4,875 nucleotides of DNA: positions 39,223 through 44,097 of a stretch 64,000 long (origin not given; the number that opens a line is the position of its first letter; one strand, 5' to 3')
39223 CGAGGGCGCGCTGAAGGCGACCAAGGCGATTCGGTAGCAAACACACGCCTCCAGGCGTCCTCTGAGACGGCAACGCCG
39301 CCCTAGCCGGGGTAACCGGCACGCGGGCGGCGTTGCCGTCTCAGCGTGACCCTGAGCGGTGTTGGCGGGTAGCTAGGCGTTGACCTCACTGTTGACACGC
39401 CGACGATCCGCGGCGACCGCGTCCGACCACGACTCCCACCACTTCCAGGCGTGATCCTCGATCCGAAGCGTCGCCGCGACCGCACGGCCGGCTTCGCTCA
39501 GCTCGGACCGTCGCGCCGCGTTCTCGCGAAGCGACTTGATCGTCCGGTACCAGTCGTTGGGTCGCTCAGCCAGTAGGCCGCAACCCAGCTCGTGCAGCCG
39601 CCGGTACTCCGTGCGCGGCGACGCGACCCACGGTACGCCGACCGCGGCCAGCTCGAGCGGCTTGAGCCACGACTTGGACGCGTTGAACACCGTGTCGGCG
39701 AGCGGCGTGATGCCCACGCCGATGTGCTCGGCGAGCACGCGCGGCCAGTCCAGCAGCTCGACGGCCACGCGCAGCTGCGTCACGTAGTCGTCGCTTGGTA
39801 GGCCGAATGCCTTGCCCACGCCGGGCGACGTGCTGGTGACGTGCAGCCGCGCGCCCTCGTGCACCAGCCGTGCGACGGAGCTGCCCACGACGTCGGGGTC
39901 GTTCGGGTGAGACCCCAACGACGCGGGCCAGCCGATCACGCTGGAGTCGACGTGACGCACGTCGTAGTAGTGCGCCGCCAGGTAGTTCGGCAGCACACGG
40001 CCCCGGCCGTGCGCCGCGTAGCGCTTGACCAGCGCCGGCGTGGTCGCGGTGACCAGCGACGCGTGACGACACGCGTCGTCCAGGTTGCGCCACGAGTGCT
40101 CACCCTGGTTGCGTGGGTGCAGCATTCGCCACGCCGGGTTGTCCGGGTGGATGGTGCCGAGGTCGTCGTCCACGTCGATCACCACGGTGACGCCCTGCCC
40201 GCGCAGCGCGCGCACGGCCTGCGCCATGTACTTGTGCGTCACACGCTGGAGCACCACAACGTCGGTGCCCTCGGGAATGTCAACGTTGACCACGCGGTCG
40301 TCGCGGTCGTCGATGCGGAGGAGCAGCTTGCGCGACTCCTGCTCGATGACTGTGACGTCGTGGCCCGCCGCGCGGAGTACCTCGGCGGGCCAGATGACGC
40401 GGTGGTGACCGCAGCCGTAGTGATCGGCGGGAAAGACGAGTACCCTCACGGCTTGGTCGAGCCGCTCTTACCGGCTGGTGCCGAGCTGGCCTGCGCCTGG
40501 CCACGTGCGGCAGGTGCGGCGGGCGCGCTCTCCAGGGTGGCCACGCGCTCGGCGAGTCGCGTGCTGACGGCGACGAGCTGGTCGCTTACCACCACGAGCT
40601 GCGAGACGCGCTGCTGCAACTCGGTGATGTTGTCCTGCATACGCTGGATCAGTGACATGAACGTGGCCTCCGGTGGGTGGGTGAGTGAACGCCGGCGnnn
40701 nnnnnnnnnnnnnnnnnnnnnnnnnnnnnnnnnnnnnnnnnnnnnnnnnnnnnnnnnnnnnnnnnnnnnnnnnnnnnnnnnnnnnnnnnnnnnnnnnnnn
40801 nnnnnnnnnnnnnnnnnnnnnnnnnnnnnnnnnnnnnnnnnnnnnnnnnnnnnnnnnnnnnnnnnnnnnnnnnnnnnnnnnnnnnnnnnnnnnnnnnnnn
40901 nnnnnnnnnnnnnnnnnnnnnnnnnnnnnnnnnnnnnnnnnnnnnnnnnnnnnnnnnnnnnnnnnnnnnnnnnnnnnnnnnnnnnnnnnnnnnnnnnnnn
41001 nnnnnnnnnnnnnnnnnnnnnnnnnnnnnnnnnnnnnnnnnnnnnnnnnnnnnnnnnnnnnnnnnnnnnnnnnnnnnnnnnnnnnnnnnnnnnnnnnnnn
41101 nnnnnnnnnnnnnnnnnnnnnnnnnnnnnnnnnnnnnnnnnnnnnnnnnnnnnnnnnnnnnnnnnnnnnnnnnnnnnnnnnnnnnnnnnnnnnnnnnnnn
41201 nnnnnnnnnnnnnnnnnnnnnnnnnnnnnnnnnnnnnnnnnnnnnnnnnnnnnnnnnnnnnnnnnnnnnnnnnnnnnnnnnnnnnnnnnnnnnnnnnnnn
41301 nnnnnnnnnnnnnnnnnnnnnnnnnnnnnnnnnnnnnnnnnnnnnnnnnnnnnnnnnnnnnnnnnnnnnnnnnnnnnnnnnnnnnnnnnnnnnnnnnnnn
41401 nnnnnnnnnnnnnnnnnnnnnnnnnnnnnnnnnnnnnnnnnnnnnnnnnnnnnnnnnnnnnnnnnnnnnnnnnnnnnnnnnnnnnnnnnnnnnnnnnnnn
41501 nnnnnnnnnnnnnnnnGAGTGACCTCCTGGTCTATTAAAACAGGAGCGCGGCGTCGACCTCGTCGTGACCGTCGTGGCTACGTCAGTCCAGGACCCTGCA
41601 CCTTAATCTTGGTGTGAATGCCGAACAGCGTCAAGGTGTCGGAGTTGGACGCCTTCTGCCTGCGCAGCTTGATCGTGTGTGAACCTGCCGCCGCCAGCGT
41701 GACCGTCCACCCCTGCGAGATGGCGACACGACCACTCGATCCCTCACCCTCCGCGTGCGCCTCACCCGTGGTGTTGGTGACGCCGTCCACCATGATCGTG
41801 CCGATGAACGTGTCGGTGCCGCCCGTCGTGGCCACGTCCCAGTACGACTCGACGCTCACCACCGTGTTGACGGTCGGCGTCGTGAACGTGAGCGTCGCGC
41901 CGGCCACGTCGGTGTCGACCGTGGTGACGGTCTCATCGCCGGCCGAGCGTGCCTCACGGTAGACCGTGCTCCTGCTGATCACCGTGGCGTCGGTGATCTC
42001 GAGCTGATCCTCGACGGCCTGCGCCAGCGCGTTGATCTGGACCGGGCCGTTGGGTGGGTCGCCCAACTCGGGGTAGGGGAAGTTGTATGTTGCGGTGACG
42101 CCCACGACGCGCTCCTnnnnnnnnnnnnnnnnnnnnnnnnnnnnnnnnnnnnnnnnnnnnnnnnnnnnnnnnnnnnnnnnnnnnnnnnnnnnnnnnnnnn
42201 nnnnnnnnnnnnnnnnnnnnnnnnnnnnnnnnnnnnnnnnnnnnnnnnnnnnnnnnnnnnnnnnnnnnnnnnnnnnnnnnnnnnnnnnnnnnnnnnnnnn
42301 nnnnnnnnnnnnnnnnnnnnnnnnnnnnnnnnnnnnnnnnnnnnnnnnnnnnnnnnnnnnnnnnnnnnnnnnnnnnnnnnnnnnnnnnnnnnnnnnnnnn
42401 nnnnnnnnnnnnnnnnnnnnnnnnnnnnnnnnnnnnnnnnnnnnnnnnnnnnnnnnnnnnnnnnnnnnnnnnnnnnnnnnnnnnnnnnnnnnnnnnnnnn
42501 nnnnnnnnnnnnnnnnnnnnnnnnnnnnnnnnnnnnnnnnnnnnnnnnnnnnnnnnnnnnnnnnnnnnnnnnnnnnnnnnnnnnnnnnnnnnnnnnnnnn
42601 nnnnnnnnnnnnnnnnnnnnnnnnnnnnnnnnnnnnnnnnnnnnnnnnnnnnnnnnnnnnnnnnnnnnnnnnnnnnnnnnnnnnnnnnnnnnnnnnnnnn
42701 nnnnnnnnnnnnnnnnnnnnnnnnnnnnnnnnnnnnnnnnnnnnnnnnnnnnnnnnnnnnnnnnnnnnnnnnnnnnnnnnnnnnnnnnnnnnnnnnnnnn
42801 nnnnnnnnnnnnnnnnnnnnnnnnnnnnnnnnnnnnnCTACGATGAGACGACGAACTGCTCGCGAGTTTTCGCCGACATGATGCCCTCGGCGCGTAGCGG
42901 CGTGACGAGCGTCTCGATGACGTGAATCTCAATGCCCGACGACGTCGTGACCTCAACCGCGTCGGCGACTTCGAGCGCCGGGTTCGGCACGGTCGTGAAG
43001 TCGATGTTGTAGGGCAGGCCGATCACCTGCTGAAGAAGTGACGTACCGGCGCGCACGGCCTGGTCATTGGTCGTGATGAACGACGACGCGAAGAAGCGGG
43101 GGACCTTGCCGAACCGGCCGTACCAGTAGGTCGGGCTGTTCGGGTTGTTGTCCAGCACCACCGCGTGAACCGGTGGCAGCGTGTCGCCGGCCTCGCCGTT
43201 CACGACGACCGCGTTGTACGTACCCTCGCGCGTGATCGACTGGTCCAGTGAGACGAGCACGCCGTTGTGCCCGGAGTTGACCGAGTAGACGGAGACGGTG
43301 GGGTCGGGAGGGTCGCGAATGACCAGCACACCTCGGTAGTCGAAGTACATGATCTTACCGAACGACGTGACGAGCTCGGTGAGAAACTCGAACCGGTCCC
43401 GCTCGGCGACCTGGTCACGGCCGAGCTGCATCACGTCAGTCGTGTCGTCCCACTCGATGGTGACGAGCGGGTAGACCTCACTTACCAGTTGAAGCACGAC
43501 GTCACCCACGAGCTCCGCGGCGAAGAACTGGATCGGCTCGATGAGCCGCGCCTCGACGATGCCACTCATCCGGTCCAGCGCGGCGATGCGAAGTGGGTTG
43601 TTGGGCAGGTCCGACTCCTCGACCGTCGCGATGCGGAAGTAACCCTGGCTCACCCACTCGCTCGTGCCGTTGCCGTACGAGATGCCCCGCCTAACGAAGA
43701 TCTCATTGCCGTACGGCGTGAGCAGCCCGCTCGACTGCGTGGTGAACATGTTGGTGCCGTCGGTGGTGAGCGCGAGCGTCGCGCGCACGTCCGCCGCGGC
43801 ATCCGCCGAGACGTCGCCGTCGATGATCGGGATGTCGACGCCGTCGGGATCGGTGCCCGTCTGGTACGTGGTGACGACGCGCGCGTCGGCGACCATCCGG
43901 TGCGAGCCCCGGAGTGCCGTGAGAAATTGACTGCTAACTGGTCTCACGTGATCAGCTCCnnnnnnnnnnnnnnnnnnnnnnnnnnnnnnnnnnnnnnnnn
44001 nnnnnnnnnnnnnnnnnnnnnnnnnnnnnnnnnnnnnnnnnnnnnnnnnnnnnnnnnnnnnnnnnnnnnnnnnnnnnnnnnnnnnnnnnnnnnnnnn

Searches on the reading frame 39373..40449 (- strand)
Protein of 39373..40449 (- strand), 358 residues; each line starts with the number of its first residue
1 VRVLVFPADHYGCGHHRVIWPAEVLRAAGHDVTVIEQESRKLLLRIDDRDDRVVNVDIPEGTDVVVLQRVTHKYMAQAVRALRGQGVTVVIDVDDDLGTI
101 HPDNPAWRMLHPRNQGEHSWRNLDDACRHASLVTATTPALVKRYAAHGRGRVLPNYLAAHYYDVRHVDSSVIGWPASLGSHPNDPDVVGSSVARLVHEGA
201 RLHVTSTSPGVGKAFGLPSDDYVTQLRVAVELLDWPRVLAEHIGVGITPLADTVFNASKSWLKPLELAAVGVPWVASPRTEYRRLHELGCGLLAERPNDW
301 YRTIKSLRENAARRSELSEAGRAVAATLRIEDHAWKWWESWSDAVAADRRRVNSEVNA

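Call 53: search_protein_families(library=phrogs, proteins=[window:39373-40449:-], max_evalue=0.00001)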
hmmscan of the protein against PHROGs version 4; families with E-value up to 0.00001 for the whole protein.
window:39373-40449:- (358 aa): 1 family
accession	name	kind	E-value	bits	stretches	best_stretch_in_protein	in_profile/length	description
phrog_7162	-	moron, auxiliary metabolic gene and host takeover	5.4e-31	109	1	8-324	9-287/309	glycosyltransferase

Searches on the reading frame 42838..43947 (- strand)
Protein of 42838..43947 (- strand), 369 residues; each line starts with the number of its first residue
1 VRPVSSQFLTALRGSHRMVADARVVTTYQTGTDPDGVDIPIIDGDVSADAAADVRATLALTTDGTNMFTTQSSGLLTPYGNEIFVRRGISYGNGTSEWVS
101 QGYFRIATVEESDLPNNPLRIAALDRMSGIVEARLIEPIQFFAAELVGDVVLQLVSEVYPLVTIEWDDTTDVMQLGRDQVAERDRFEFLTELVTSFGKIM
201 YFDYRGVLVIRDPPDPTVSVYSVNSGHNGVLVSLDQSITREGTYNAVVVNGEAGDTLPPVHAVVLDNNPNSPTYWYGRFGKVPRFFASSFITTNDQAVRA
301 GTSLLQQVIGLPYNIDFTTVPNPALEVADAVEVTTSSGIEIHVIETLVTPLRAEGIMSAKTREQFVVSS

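Call 22: search_protein_families(library=phrogs, proteins=[window:42838-43947:-], max_evalue=0.001)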
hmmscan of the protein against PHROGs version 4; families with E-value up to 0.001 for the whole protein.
window:42838-43947:- (369 aa): 2 families
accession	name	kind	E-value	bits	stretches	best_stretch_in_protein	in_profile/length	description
phrog_1887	-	tail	1.3e-51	177.3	1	1-365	285-656/670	tail protein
phrog_6616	-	tail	0.00016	20.7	0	82-128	87-130/991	tail protein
